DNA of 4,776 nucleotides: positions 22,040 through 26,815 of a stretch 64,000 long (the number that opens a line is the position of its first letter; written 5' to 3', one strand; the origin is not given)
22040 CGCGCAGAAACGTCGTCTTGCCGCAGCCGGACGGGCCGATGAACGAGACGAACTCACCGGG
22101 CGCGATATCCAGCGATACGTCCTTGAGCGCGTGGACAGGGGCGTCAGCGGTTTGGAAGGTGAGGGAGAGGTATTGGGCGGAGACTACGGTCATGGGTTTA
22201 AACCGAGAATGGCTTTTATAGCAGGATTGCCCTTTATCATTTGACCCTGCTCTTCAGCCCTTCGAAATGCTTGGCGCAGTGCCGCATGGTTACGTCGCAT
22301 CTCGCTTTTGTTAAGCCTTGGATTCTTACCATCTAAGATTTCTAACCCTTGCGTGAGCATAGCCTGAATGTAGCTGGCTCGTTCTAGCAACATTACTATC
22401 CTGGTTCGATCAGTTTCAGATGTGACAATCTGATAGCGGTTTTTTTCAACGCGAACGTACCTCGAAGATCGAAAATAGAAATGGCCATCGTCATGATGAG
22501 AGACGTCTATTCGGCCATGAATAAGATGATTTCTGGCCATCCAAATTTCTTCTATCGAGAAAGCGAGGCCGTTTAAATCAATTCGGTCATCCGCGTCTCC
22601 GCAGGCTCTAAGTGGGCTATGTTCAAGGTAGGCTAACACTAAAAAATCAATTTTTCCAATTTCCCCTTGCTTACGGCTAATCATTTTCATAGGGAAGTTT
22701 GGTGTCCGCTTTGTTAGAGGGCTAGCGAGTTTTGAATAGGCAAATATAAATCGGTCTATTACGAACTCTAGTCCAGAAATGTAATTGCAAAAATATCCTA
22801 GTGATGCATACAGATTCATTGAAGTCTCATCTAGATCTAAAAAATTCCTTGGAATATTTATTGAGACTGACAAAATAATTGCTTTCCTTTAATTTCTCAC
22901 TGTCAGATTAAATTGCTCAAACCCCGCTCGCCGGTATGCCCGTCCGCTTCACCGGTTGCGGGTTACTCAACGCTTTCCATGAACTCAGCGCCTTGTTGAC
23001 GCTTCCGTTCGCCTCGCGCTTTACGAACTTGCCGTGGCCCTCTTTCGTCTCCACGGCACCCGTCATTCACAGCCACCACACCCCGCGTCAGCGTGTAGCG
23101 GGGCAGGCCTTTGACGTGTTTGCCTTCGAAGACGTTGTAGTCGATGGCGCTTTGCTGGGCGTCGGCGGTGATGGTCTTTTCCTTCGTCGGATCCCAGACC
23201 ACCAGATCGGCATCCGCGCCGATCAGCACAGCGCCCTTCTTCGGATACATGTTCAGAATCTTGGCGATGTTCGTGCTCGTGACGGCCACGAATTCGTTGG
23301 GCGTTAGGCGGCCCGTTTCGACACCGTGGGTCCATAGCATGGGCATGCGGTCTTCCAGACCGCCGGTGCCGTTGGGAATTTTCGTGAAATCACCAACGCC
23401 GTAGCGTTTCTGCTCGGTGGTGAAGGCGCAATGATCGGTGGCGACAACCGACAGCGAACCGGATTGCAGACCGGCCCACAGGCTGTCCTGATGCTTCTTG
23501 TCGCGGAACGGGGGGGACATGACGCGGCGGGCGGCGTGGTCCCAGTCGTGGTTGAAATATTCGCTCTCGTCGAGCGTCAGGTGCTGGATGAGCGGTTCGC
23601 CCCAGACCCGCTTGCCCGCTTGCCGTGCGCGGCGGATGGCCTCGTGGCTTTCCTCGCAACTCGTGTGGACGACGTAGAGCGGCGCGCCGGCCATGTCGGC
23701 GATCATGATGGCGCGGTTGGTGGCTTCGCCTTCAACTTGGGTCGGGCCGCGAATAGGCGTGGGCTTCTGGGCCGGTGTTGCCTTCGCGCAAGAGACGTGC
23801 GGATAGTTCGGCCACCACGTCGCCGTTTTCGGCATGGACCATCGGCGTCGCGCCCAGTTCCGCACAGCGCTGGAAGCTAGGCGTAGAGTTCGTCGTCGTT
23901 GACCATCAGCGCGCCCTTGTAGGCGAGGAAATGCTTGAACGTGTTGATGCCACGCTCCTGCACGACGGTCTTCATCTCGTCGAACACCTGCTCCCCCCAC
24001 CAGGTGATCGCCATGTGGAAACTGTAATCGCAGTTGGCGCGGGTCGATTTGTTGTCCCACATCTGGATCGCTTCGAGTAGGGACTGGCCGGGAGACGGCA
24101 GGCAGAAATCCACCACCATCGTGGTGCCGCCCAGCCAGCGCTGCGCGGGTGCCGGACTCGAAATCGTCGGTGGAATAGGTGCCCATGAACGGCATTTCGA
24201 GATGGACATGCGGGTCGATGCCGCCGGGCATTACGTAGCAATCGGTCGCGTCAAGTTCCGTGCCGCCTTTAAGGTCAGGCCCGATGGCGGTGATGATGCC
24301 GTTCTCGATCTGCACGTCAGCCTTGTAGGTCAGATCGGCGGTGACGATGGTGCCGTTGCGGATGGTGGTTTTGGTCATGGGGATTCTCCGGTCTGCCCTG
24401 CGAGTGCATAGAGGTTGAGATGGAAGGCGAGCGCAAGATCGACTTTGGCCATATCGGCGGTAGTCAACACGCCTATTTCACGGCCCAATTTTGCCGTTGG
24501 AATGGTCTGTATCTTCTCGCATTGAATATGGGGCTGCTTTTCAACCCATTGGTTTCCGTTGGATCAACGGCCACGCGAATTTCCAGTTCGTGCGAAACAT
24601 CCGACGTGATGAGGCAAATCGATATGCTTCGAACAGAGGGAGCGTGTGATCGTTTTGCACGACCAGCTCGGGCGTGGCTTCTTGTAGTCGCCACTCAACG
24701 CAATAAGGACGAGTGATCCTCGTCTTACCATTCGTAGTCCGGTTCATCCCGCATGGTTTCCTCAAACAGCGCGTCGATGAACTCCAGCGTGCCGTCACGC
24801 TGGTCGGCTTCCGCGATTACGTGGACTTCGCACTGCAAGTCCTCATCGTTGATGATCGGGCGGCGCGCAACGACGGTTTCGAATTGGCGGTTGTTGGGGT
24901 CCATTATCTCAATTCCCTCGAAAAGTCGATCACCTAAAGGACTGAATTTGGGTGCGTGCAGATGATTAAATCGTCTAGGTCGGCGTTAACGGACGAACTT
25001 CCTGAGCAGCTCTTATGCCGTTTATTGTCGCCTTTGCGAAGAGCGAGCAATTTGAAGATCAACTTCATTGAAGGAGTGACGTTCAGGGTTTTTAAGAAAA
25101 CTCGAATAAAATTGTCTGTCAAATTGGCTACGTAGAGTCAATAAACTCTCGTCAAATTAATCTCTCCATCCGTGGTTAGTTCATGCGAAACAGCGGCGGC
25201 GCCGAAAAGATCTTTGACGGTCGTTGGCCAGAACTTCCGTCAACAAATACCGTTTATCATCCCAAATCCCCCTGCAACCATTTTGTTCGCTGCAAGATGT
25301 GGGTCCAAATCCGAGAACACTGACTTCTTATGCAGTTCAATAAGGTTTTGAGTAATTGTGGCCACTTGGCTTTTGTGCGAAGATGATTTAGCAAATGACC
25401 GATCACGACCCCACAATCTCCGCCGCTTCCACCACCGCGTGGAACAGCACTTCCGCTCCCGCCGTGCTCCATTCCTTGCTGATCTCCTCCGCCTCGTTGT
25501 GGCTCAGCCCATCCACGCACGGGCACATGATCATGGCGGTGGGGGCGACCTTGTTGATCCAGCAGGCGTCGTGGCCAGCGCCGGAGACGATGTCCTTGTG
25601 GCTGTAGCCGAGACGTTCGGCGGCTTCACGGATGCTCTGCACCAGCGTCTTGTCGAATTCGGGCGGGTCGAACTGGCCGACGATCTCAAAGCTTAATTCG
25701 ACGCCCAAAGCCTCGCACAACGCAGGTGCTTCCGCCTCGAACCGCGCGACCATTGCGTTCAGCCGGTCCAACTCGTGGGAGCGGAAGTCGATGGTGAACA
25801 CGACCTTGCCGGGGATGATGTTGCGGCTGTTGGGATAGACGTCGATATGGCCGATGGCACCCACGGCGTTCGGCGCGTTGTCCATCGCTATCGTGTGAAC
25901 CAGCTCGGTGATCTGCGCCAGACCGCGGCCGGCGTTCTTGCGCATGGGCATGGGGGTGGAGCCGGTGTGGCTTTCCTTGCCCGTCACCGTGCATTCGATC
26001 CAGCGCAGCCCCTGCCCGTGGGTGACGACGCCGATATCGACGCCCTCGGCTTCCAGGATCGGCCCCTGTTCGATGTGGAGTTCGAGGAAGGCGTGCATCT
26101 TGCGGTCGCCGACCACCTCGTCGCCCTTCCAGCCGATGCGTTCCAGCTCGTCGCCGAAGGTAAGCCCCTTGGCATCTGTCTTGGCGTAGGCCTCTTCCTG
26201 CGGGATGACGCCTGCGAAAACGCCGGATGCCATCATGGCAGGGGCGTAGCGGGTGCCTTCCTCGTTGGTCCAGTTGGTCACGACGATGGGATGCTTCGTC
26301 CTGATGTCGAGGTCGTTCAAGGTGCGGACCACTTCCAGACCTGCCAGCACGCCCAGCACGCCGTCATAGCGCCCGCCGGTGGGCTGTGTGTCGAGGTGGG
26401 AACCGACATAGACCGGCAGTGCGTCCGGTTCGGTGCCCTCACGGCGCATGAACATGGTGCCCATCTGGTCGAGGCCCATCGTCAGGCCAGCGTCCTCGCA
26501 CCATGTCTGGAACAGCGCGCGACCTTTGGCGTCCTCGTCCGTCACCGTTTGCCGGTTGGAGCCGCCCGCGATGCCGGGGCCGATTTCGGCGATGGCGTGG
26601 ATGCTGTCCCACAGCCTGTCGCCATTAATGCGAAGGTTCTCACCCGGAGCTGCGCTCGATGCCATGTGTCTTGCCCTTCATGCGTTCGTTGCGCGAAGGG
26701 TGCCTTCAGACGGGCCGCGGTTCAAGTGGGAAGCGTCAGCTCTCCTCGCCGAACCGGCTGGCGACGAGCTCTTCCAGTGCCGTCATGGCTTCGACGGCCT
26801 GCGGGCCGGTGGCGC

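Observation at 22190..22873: AT-rich orphan ORF with an RNxxxHG (HEPN-like) motif fills the hydantoinase-to-ATPase junction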

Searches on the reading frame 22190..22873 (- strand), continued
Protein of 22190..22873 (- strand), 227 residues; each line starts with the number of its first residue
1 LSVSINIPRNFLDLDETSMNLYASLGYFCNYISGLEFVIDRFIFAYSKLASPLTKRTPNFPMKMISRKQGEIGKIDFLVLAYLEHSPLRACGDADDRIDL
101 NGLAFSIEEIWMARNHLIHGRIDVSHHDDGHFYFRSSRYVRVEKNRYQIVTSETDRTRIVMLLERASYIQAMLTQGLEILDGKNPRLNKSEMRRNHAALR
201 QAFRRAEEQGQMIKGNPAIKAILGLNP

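Call 106: list_cluster_members(proteins=[P0026, P0040, P0039, P0002, P0012, P0007, P0024])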
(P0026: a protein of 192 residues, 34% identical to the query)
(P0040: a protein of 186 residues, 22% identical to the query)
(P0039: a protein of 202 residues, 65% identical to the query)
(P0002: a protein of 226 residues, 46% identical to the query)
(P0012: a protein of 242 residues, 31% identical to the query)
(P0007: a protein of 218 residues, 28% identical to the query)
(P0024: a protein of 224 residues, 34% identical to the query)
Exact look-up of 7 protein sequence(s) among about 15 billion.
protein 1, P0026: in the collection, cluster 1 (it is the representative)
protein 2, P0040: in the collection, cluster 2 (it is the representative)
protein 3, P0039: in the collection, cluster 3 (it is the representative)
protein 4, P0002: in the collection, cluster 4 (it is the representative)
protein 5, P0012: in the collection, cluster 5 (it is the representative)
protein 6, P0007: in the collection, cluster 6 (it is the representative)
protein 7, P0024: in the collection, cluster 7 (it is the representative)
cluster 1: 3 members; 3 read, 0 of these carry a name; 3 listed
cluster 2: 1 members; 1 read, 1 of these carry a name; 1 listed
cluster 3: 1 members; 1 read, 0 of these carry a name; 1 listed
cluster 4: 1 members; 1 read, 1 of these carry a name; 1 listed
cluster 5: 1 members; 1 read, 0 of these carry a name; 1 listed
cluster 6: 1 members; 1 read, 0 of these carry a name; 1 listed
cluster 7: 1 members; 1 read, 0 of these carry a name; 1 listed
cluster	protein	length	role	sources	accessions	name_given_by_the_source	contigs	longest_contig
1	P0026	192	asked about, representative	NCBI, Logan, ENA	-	-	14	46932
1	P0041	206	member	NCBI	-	-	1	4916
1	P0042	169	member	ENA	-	-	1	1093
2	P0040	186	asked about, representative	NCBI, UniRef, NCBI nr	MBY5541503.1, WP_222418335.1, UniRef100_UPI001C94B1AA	hypothetical protein HFO60_15930 [Rhizobium leguminosarum] | hypothetical protein n=1 Tax=Rhizobium leguminosarum TaxID=384 RepID=UPI001C94B1AA | hypothetical protein [Rhizobium leguminosarum]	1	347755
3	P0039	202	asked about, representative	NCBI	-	-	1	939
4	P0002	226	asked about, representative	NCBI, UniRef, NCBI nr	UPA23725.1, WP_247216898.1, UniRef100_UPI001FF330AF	hypothetical protein [Shinella oryzae] | hypothetical protein n=1 Tax=Shinella oryzae TaxID=2871820 RepID=UPI001FF330AF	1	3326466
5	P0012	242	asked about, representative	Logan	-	-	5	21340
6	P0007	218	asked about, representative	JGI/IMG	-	-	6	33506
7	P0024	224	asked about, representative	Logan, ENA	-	-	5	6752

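Call 107: search_dna_similar(query=P0040, collection=plasmids, mode=protein, max_evalue=0.001, max_rows=15)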
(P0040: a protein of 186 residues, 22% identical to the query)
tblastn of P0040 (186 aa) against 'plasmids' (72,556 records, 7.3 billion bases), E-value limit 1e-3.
No match.

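Call 108: search_dna_similar(query=P0026, collection=plasmids, mode=protein, max_evalue=0.001, max_rows=15)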
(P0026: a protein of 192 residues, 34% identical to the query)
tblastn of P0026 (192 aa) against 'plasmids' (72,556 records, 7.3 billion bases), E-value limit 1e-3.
No match.

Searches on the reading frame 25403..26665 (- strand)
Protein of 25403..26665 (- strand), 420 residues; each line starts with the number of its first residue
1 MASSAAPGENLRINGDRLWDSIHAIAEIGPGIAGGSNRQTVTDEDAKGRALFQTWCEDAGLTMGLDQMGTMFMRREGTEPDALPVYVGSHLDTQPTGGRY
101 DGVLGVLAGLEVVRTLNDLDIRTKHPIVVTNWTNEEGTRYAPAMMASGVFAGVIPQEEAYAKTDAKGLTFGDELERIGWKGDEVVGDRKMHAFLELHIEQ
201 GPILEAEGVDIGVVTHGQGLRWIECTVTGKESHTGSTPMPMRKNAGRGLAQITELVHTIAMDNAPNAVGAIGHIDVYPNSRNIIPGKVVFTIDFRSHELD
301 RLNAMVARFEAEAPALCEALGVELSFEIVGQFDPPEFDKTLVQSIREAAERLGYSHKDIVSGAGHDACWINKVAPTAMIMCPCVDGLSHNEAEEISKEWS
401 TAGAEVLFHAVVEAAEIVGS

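Call 109: search_protein_families(library=pfam, proteins=[window:25403-26665:-], max_evalue=0.001)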
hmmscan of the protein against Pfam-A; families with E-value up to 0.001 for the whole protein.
window:25403-26665:- (420 aa): 3 families
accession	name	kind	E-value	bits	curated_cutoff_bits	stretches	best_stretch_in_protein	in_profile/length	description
PF01546.33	Peptidase_M20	-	3.8e-30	105.8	24.6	1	87-411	2-204/206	Peptidase family M20/M25/M40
PF07687.19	M20_dimer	-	1.5e-05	25.4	21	1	218-313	4-99/107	Peptidase dimerisation domain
PF04389.22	Peptidase_M28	-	0.00022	21.5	21.3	1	74-137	5-68/193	Peptidase family M28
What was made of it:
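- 25403..26665 (-): M20-family amidohydrolase gene, first gene of the cluster; by family and operon position it is probably an N-carbamoyl-beta-alanine amidohydrolase. Peptidase_M20 at 3.8e-30 (call 109).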
